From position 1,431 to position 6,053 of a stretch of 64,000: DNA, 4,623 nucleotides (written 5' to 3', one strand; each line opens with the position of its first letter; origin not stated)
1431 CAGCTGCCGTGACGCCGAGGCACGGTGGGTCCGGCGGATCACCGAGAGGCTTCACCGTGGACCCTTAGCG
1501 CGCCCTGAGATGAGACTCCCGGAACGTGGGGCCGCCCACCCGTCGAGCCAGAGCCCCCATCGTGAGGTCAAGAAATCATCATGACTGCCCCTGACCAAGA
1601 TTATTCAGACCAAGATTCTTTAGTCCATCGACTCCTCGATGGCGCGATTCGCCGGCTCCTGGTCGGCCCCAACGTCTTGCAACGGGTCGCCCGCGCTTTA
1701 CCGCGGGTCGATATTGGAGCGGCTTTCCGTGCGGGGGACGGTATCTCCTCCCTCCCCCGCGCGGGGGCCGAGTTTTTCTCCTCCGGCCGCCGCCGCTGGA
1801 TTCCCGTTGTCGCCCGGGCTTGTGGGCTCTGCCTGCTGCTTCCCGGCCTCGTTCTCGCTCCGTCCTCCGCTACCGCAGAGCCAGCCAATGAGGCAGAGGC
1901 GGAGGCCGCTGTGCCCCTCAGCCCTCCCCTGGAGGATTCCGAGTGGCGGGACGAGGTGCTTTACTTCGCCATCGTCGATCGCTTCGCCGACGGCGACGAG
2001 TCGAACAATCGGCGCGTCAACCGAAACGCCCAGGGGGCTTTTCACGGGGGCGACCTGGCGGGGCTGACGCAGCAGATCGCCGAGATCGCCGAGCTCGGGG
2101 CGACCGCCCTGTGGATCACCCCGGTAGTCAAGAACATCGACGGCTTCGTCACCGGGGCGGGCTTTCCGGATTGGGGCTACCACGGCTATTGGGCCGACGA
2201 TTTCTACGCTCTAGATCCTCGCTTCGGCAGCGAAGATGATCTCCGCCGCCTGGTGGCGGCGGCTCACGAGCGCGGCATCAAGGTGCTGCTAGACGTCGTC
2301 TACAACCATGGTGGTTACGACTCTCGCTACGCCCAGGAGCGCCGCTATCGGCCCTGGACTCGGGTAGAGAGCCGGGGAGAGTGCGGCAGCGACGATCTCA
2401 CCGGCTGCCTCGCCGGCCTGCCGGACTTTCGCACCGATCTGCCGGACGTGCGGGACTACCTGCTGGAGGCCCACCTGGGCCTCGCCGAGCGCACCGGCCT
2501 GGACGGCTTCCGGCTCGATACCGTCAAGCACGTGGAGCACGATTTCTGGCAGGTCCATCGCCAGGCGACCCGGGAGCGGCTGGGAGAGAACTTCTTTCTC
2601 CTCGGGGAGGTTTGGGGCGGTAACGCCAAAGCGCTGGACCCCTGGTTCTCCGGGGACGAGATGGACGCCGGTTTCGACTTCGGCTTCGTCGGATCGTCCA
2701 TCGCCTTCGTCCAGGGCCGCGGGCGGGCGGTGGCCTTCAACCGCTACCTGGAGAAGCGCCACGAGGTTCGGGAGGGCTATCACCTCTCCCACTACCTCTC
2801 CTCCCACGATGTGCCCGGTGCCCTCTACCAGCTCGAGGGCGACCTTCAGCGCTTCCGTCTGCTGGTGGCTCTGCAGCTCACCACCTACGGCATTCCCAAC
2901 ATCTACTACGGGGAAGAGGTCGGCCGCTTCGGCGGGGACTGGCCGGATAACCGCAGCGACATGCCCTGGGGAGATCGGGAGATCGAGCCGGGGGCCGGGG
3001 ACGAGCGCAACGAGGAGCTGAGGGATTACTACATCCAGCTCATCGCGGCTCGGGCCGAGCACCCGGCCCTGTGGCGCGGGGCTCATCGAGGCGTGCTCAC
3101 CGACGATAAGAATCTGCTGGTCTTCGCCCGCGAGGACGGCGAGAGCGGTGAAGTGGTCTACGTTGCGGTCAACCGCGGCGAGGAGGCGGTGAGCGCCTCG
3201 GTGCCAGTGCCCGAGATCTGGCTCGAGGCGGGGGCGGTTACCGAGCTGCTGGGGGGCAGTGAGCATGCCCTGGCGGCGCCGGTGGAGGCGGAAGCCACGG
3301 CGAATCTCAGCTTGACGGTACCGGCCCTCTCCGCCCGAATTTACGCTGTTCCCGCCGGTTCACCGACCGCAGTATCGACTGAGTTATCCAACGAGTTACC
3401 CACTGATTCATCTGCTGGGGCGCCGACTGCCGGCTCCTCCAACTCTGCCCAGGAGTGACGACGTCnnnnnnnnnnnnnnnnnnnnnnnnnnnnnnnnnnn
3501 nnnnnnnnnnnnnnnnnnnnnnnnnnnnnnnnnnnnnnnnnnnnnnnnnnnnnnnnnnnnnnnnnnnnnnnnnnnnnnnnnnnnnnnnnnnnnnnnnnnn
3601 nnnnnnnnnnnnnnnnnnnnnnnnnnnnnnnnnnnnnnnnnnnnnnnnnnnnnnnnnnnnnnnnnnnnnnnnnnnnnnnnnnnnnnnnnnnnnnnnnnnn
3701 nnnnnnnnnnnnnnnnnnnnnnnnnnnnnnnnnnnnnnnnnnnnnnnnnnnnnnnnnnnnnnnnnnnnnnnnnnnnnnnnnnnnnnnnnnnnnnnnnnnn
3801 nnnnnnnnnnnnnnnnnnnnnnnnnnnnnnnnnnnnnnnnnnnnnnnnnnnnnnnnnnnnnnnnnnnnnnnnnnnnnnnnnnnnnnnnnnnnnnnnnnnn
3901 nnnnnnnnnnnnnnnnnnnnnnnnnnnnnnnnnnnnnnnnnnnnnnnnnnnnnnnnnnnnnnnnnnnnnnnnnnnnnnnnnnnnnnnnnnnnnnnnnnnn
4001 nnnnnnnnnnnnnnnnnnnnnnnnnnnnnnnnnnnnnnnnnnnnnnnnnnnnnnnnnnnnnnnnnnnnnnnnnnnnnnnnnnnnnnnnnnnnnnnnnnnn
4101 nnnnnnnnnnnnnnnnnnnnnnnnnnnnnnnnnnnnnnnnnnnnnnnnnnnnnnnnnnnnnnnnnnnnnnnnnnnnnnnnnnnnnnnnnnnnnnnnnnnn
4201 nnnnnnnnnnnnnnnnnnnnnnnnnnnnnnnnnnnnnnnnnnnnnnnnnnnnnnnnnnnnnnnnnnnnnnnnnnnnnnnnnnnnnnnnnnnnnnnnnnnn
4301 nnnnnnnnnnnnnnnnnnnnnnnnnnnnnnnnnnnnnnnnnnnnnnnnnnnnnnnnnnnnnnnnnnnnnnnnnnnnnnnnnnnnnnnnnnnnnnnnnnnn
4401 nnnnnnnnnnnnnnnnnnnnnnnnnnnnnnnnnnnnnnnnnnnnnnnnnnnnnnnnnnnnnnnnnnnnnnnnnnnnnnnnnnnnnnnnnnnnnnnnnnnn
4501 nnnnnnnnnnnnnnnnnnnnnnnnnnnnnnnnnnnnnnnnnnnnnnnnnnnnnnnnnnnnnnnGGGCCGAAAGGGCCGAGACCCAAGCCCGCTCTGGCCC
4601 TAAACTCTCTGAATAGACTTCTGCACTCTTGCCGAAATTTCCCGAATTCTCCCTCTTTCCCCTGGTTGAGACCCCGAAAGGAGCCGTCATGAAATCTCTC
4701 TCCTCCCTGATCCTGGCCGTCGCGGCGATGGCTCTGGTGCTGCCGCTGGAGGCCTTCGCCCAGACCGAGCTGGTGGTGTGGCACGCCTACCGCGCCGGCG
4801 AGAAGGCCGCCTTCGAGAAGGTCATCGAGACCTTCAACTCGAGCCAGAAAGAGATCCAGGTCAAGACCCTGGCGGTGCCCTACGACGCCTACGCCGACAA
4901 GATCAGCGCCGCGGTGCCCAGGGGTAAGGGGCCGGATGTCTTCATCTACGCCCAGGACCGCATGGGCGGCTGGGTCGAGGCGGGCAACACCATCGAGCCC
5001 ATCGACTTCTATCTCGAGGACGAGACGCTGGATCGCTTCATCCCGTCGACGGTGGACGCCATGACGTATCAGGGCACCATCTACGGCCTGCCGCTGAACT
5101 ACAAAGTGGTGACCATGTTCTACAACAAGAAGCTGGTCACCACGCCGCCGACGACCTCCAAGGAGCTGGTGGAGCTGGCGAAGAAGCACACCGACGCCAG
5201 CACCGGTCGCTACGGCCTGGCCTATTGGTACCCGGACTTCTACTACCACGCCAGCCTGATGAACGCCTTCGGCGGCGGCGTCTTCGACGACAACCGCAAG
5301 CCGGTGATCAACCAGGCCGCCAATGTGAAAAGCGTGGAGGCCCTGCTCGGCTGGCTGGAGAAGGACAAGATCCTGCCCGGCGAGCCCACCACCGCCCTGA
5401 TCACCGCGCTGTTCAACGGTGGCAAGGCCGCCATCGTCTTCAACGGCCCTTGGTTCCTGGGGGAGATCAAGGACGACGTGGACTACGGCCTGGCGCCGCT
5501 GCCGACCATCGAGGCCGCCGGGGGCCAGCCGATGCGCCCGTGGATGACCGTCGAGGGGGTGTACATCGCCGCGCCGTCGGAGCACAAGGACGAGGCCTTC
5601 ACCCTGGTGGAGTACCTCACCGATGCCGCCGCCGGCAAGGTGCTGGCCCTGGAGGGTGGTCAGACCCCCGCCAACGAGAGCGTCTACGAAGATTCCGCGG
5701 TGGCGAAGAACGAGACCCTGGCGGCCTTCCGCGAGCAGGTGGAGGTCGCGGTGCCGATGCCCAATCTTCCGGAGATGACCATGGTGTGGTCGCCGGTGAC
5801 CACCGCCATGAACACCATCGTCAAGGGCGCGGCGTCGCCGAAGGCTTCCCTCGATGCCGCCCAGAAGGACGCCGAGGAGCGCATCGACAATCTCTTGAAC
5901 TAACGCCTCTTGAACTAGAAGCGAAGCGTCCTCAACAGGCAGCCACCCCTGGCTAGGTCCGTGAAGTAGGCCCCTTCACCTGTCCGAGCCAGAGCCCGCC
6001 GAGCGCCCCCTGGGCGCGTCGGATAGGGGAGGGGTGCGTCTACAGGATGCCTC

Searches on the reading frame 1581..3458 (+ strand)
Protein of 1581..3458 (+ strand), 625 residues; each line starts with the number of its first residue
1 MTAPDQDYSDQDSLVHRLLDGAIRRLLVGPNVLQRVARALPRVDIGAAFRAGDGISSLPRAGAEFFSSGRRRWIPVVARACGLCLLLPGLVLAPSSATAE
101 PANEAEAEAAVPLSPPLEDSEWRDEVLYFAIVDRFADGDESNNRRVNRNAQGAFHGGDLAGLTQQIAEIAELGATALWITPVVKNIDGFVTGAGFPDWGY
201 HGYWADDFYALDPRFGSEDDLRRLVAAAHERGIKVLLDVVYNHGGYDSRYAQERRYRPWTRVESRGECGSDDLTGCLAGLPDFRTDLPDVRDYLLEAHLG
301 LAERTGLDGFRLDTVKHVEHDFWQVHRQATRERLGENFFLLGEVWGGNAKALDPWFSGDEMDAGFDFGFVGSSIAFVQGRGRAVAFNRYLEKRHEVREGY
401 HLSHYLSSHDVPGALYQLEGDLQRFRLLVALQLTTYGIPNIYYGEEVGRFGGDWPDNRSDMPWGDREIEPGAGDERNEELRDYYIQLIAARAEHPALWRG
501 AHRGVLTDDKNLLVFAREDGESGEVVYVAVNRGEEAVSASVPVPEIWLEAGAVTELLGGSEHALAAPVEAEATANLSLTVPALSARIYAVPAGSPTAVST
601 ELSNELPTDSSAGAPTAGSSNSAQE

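Call 4: search_protein_families(library=pfam, proteins=[window:1581-3458:+], max_evalue=0.01)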
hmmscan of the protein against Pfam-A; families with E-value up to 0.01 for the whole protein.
window:1581-3458:+ (625 aa): 5 families
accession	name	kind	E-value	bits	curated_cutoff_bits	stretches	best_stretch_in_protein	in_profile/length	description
PF00128.31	Alpha-amylase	-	1.9e-48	166.2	22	1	132-451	4-358/446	Alpha amylase, catalytic domain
PF22460.2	Neopullulanase-like_C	-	3.6e-06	27.7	27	1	511-563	9-59/79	Neopullulanase-like, C-terminal domain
PF16657.11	Malt_amylase_C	-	2.8e-05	24.5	27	1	505-562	6-57/75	Maltogenic Amylase, C-terminal domain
PF02806.24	Alpha-amylase_C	-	0.001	19.8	21.2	1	508-589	7-93/95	Alpha amylase, C-terminal all-beta domain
PF11941.14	DUF3459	-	0.0042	17.9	22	1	484-554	2-64/90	Domain of unknown function (DUF3459)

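Call 5: search_protein_families(library=ncbifam, proteins=[window:1581-3458:+], max_evalue=0.01)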
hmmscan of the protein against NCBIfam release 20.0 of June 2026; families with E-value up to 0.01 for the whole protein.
window:1581-3458:+ (625 aa): 43 families (the best 25 are shown)
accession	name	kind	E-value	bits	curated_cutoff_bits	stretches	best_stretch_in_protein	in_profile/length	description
NF007060.0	PRK09505.2-5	equivalog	1e-59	202.3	790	2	116-247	188-325/690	alpha-amylase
NF007051.0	PRK09505.1-1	equivalog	3.4e-59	200.5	864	2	121-247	195-329/686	alpha-amylase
NF041090.1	Cyc-maltodext_AglB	equivalog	9.7e-49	166.4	540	1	127-561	32-434/470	cyclomaltodextrinase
NF007059.0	PRK09505.2-4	equivalog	2.2e-48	165.1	865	2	121-248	185-320/683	alpha-amylase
NF007058.0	PRK09505.2-3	equivalog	1.6e-45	155.5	897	2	121-247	206-340/742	alpha-amylase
NF007053.0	PRK09505.1-3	equivalog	3.3e-45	154.5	1269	2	121-248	187-322/687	alpha-amylase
NF007052.0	PRK09505.1-2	equivalog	4.8e-44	150.6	749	2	121-248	185-320/677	alpha-amylase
NF007054.0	PRK09505.1-4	equivalog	3.2e-41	141.4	1385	2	121-248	185-320/676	alpha-amylase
NF007057.0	PRK09505.2-2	equivalog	1.6e-40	139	931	2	121-248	195-330/694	alpha-amylase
NF008051.0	PRK10785.1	equivalog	2e-40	138.6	568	2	324-589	354-605/607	maltodextrin glucosidase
NF007055.0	PRK09505.1-6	equivalog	1.2e-39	136.1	1458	2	121-248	184-319/675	alpha-amylase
NF011083.0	PRK14510.1-2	equivalog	9.2e-29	99.6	1322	2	153-384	216-456/1186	bifunctional glycogen debranching protein GlgX/4-alpha-glucanotransferase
NF041321.1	Alpha-amyl_MalA_Halo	equivalog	1.4e-28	99.7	875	1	100-542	234-634/666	alpha-amylase MalA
NF051899.1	BetGalacBglAAgro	equivalog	1.2e-22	80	900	1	156-253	24-110/537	beta-galactosidase BglA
TIGR02402.1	trehalose_TreZ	equivalog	6.2e-22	77.6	538.8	1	152-320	103-252/545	malto-oligosyltrehalose trehalohydrolase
NF007056.0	PRK09505.2-1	equivalog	7.5e-19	68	624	1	121-239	116-237/554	alpha-amylase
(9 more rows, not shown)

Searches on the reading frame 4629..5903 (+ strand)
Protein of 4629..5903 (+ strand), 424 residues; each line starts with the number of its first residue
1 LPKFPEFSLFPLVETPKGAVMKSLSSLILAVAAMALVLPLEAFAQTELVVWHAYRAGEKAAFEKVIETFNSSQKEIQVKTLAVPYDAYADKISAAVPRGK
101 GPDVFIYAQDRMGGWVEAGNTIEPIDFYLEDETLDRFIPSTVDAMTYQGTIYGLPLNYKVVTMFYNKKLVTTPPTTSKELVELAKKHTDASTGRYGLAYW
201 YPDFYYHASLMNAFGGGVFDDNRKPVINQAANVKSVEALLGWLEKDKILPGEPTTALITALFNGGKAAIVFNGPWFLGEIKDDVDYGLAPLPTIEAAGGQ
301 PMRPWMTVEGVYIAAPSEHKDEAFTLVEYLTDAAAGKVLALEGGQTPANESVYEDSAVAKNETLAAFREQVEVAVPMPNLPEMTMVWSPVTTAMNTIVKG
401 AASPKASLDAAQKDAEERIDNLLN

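Call 4: search_protein_families(library=pfam, proteins=[window:4629-5903:+], max_evalue=0.01)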
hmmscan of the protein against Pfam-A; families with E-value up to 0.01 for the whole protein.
window:4629-5903:+ (424 aa): 2 families
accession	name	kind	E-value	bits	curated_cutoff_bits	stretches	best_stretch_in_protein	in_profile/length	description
PF01547.30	SBP_bac_1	-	1.8e-36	127.2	26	1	59-336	7-306/307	Bacterial extracellular solute-binding protein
PF13416.11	SBP_bac_8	-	6.1e-33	115.2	27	1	64-365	1-278/279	Bacterial extracellular solute-binding protein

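Call 5: search_protein_families(library=ncbifam, proteins=[window:4629-5903:+], max_evalue=0.01)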
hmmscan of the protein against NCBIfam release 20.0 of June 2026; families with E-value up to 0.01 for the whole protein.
window:4629-5903:+ (424 aa): 6 families
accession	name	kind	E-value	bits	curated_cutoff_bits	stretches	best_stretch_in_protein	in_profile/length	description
NF053763.1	ABCarbgalBndGanS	equivalog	4.8e-51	173.8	700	1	45-420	38-416/420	galactooligosaccharide ABC transporter substrate-binding protein GanS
NF007011.0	PRK09474.1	equivalog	6e-50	170.2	291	1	28-414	12-393/396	maltose/maltodextrin ABC transporter substrate-binding protein MalE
TIGR03850.1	bind_CPR_0540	equivalog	1.6e-13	50.1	299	1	58-355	46-369/437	carbohydrate ABC transporter substrate-binding protein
TIGR03851.1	chitin_NgcE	equivalog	4.7e-05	22.5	399.65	1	135-323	137-342/450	N-acetylglucosamine/diacetylchitobiose ABC transporter substrate-binding protein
NF008211.0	PRK10974.1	equivalog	7.9e-05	21.4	411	1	23-170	5-157/439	sn-glycerol-3-phosphate ABC transporter substrate-binding protein UgpB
NF040930.1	ABC_arch_GlcS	equivalog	0.002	17.1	500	1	55-170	8-133/444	glucose ABC transporter substrate-binding protein GlcS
